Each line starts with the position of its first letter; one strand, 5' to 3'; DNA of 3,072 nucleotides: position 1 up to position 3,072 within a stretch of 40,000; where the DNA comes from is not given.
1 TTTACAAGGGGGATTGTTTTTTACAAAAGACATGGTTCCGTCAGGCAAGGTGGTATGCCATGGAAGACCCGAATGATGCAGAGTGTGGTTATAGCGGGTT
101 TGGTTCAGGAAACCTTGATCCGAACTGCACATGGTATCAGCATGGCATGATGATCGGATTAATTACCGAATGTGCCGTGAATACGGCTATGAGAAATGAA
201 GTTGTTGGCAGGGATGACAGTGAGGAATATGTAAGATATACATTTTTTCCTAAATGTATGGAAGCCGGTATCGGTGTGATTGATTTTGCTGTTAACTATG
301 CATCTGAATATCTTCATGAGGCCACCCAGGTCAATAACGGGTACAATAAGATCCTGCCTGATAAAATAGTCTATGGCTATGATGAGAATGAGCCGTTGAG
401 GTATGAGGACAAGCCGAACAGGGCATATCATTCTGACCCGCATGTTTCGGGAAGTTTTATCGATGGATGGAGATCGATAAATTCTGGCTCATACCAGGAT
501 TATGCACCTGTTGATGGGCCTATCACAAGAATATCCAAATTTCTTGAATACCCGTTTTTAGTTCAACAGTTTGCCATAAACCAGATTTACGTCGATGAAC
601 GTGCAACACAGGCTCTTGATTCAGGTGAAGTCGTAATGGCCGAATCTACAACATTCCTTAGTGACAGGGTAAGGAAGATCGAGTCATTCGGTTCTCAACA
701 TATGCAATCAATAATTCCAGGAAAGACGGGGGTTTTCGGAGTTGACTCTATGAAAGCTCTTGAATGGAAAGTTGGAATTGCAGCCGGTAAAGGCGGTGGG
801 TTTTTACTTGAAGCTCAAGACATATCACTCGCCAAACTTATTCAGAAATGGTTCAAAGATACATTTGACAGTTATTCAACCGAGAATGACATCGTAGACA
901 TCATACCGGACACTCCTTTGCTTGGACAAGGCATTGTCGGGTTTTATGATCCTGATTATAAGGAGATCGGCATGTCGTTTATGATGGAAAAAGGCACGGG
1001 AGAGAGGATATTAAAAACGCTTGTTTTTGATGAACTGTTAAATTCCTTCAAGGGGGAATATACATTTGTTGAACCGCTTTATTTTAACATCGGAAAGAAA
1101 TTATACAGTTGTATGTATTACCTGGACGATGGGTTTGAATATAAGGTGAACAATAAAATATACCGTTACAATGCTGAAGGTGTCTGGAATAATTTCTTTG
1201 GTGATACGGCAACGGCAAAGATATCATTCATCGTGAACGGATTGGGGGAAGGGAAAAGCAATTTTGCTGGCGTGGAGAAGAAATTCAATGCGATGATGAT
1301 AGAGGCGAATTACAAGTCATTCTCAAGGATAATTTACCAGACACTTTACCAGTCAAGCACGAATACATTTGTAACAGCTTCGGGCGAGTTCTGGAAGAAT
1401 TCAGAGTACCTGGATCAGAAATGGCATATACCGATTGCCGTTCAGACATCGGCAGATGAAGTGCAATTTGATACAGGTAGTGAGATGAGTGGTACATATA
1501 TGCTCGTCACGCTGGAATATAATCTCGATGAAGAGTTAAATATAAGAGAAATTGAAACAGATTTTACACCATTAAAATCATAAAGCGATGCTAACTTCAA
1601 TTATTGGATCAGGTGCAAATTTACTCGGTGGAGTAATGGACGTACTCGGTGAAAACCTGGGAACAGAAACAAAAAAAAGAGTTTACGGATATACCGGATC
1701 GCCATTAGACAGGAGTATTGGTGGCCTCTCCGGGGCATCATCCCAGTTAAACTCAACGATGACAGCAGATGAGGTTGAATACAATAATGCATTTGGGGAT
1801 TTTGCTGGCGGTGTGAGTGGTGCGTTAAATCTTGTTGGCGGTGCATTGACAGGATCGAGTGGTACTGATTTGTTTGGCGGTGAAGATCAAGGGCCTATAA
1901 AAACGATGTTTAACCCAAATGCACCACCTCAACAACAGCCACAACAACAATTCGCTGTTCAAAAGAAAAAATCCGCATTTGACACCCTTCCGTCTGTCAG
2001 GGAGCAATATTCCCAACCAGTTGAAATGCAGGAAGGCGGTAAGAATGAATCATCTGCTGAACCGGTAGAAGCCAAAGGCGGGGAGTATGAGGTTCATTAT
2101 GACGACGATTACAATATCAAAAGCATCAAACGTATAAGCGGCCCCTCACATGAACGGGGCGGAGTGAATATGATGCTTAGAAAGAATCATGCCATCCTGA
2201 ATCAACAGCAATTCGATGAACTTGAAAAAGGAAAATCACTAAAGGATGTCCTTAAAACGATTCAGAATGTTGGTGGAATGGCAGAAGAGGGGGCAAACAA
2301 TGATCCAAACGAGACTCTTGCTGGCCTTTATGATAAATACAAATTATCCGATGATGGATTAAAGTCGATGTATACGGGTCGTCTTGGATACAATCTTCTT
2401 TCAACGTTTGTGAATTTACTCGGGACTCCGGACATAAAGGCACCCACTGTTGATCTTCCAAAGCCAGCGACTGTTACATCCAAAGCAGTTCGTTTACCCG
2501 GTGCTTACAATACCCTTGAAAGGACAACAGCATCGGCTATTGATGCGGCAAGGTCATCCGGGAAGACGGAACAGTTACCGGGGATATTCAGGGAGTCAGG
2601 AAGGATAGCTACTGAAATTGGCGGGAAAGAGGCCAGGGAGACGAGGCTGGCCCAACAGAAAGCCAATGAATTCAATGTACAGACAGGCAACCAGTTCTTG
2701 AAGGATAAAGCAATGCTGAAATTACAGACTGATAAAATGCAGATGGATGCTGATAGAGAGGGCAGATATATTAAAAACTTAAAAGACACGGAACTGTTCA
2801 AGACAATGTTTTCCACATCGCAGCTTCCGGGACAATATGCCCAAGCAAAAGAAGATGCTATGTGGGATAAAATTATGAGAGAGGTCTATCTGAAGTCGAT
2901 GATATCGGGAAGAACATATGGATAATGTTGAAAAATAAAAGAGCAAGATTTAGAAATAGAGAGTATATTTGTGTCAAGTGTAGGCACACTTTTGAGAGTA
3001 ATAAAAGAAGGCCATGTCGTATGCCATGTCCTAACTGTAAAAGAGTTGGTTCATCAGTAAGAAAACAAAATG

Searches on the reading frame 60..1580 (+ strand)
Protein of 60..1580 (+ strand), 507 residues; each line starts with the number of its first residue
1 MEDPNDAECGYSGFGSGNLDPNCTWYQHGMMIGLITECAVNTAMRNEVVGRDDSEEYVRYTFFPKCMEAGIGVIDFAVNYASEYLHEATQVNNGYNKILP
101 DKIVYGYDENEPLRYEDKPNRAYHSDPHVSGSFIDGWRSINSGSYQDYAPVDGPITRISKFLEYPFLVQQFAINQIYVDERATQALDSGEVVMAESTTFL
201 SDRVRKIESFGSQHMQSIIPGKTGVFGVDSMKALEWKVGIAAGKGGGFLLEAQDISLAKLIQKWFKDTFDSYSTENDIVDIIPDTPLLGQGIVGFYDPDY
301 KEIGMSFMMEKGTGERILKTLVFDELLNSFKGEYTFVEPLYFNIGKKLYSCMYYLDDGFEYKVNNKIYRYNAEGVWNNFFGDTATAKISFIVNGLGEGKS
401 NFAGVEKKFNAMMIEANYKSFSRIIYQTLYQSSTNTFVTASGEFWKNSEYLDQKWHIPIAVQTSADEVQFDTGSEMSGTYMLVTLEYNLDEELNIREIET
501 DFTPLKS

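Call 9: search_protein_families(library=phrogs, proteins=[window:60-1580:+], max_evalue=0.001)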
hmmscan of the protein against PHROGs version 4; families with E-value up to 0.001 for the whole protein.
window:60-1580:+ (507 aa): 0 families

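Call 12: search_protein_families(library=pfam, proteins=[window:60-1580:+], max_evalue=0.01)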
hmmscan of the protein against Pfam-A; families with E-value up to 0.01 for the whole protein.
window:60-1580:+ (507 aa): 1 family
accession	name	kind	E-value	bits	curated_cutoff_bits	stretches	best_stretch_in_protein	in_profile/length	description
PF25731.1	crAss_MUZ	-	2.3e-12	46.3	27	1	91-350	994-1220/1224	Crassvirus muzzle protein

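Call 50: search_dna_similar(query=window:60-1580:+, collection=phages, mode=protein, max_rows=12, max_evalue=0.001)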
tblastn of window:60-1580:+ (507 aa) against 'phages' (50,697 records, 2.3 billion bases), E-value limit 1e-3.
Records with a match: 1; places in all: 1; records where one place covers at least 80% of the query: 0.
Best place of each record, by identity: <60% 1.
By first word of the organism name: Bacteriophage 1.
By host as written in the record: - 1.
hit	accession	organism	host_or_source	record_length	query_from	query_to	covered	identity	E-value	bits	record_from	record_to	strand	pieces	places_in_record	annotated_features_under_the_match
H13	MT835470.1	Bacteriophage sp.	human fecal samples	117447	85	344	51%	20.6%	4e-4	49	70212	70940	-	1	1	record has no annotation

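Call 71: find_encoding_contigs(protein=window:60-1580:+, flank=10000, max_places=3)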
Protein window:60-1580:+ (507 aa): no gene with exactly this product is on record in the collection.

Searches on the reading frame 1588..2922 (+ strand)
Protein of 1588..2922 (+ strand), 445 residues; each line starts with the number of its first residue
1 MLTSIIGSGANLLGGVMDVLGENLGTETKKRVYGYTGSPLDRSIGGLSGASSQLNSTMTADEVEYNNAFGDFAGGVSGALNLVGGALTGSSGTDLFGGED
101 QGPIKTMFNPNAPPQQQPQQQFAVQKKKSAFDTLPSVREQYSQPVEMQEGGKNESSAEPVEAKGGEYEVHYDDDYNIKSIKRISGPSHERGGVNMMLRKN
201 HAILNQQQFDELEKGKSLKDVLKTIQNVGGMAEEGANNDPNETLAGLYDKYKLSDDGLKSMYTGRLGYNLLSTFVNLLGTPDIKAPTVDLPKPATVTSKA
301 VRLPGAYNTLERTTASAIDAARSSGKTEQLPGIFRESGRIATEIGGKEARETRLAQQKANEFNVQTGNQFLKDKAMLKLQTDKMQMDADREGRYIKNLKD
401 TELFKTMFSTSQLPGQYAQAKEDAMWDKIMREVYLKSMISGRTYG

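Call 9: search_protein_families(library=phrogs, proteins=[window:1588-2922:+], max_evalue=0.001)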
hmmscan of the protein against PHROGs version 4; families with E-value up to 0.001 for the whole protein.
window:1588-2922:+ (445 aa): 0 families

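Call 12: search_protein_families(library=pfam, proteins=[window:1588-2922:+], max_evalue=0.01)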
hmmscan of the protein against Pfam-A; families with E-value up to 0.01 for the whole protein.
window:1588-2922:+ (445 aa): 0 families

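Call 82: find_encoding_contigs(protein=window:1588-2922:+, flank=10000, max_places=4)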
Protein window:1588-2922:+ (445 aa): no gene with exactly this product is on record in the collection.
